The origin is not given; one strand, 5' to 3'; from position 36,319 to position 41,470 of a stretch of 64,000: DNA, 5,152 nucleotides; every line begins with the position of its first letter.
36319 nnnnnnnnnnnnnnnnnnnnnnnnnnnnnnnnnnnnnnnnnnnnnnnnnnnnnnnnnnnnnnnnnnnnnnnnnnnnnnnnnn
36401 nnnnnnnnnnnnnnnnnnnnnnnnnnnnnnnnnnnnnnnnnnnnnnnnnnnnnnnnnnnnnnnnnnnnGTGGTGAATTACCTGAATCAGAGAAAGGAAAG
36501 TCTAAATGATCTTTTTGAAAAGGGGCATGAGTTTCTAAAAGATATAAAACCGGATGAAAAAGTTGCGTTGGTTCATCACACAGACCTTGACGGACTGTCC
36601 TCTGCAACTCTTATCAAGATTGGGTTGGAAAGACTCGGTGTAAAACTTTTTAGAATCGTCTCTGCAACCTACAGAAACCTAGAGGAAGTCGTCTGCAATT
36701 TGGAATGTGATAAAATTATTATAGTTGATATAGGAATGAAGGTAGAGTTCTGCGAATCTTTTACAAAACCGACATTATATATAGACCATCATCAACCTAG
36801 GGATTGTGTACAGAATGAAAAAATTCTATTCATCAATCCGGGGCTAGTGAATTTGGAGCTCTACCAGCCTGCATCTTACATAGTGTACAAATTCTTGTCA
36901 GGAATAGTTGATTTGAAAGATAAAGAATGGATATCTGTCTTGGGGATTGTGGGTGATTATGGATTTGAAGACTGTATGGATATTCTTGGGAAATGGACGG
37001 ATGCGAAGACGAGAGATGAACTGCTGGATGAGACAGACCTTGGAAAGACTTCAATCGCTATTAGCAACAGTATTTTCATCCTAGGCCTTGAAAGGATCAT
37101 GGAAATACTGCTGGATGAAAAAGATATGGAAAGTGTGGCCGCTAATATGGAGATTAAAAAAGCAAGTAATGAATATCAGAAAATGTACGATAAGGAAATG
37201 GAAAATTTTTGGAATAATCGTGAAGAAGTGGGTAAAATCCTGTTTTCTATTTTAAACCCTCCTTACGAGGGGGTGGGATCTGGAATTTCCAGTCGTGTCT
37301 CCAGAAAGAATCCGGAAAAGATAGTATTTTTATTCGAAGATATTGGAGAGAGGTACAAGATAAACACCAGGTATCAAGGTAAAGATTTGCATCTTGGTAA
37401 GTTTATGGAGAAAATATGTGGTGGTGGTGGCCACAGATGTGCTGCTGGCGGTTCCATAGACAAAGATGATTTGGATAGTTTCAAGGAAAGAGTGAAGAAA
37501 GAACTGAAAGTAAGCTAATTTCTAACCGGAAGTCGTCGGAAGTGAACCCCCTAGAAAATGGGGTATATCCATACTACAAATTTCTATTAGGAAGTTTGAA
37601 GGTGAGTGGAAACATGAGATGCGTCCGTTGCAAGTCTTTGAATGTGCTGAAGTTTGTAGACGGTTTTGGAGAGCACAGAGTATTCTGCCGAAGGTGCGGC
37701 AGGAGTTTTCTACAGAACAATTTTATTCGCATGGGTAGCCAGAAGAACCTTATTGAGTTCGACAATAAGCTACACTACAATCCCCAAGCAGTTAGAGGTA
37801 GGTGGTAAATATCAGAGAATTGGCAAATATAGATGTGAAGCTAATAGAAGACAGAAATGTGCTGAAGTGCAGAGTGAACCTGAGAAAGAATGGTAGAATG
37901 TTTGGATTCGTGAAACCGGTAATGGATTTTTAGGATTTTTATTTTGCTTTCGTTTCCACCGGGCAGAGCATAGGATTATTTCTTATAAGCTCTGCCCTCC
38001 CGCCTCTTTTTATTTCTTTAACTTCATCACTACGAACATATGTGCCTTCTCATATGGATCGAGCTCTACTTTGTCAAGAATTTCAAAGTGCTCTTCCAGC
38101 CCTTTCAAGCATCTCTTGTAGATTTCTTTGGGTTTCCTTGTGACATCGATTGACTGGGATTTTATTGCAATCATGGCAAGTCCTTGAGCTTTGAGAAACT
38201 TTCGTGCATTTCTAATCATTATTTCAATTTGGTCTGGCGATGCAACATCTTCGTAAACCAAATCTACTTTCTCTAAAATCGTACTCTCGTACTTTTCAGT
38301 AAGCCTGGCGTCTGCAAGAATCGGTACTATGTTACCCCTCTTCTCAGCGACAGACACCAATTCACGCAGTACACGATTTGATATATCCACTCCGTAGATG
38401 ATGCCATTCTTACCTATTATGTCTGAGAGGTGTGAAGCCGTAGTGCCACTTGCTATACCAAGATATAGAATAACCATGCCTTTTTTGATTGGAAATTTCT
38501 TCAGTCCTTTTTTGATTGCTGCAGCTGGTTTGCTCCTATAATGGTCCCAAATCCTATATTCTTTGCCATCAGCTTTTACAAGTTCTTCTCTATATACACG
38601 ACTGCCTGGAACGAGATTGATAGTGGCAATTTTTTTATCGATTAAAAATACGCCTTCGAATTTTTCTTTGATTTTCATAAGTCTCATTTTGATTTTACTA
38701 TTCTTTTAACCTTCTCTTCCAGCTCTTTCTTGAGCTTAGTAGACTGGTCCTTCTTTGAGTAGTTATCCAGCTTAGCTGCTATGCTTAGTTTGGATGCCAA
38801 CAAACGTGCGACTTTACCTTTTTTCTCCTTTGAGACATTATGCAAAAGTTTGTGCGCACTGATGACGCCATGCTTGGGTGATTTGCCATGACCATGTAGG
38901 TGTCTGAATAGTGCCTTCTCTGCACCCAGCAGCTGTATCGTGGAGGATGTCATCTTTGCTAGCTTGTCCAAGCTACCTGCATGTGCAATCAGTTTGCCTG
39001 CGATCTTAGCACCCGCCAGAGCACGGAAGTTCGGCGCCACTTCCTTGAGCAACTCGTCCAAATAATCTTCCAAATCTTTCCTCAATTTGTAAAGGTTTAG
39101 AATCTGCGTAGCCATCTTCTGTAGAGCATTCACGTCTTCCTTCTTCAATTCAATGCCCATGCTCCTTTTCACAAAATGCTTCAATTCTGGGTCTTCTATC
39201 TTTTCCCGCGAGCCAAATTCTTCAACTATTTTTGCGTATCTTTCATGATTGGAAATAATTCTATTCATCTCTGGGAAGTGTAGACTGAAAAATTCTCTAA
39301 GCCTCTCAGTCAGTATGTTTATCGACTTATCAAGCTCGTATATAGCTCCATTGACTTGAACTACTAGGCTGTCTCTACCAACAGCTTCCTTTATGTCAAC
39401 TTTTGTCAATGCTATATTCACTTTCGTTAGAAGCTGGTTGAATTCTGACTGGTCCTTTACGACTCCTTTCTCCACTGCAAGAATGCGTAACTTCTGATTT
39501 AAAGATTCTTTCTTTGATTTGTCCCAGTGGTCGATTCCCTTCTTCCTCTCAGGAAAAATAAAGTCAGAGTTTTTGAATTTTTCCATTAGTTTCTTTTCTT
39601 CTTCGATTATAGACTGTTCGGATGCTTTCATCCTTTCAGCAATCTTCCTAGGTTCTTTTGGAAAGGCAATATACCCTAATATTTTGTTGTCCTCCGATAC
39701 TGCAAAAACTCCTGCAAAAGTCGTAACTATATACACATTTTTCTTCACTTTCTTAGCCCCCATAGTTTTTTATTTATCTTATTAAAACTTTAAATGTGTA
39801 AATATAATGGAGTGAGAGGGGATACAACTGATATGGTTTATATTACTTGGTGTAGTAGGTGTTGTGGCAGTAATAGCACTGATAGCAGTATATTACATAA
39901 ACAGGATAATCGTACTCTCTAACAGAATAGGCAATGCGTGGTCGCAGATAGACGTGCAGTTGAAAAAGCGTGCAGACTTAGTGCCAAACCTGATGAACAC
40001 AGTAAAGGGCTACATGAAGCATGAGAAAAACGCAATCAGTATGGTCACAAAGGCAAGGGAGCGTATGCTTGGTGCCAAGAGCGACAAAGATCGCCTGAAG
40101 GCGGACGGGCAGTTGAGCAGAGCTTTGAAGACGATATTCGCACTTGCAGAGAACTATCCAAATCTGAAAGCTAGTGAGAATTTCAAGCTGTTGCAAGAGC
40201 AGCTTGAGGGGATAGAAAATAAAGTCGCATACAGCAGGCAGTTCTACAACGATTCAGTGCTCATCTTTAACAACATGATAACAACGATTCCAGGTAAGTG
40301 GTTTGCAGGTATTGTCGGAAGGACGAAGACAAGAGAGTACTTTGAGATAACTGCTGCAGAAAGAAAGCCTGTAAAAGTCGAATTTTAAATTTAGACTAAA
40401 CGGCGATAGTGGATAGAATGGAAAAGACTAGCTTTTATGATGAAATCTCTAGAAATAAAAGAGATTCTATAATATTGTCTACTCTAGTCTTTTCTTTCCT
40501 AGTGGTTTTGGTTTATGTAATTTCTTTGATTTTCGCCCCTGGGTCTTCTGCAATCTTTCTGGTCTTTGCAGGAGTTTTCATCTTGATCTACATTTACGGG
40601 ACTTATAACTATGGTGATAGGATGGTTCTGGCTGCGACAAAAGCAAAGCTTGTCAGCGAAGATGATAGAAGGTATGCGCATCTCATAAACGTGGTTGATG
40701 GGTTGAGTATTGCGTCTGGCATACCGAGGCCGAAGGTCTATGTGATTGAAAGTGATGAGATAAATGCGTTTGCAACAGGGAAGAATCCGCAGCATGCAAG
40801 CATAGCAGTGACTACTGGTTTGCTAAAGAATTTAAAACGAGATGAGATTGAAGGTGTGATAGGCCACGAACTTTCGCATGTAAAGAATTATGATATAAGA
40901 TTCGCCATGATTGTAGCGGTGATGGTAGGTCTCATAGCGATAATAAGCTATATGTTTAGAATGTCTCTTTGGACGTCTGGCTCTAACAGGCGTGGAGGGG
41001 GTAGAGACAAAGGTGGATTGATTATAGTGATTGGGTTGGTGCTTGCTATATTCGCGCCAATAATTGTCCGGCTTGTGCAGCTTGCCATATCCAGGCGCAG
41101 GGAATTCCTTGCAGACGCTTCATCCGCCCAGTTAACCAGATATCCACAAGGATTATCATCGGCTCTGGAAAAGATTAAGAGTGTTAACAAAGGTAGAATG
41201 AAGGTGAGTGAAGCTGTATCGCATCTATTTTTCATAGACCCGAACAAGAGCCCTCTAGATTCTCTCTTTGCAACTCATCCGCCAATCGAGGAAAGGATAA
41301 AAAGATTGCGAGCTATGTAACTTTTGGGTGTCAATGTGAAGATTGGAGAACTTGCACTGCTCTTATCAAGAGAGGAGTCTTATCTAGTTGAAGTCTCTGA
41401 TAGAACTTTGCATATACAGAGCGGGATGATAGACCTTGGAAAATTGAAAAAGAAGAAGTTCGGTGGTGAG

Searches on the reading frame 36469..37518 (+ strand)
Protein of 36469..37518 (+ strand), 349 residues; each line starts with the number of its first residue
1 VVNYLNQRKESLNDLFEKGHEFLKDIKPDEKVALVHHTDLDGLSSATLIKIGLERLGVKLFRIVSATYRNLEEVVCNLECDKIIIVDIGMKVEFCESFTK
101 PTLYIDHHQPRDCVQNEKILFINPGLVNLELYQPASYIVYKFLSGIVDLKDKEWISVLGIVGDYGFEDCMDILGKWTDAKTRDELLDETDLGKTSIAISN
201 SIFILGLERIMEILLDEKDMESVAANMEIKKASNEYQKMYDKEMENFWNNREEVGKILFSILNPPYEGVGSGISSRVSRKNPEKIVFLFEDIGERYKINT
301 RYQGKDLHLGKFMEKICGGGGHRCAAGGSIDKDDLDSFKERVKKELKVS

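Call 23: search_protein_families(library=pfam, proteins=[window:36469-37518:+], max_evalue=0.001)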
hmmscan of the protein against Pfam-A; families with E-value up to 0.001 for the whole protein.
window:36469-37518:+ (349 aa): 2 families
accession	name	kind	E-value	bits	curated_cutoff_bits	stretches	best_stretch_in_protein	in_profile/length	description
PF02272.25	DHHA1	-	2.6e-11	44.3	25.9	1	271-347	19-101/102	DHHA1 domain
PF01368.27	DHH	-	2.4e-07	31.5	28.1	1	31-144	1-103/125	DHH family, N-terminal domain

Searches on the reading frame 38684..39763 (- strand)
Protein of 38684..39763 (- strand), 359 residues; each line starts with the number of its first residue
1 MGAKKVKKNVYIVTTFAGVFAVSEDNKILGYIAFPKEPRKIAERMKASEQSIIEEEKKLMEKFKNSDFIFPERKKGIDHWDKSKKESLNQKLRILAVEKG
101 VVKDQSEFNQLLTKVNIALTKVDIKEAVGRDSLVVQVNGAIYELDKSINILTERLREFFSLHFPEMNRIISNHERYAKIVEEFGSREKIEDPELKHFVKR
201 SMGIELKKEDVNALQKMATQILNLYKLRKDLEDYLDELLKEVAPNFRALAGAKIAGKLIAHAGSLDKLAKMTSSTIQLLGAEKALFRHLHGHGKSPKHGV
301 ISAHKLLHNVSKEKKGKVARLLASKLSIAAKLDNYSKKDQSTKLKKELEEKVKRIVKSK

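Call 23: search_protein_families(library=pfam, proteins=[window:38684-39763:-], max_evalue=0.001)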
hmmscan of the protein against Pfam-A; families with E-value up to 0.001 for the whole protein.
window:38684-39763:- (359 aa): 2 families
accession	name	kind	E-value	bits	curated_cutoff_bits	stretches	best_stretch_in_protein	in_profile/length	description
PF01798.23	Nop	-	8.1e-63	212.4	25.4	1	142-353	3-227/228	snoRNA binding domain, fibrillarin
PF21572.2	Nop5_56-rel_N_Arc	-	1.4e-08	35.6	27.8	1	10-121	2-124/128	Archaeal Nop5/56-rel, N-terminal domain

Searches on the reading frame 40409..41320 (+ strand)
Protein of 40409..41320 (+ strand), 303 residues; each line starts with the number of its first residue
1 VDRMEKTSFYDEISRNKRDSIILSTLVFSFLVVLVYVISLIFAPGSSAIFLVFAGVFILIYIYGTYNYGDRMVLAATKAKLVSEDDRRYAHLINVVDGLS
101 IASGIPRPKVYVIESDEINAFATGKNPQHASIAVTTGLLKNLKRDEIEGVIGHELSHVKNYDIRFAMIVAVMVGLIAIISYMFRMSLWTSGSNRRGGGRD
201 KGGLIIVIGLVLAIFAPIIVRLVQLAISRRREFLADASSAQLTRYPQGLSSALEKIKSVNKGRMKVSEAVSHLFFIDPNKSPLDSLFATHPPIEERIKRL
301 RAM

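Call 56: search_protein_families(library=pfam, proteins=[window:40409-41320:+], max_evalue=0.001)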
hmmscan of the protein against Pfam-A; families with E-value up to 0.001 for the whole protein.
window:40409-41320:+ (303 aa): 1 family
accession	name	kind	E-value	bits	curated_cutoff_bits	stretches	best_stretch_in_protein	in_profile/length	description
PF01435.24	Peptidase_M48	-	4.6e-34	118.3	20.3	1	89-302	4-184/186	Peptidase family M48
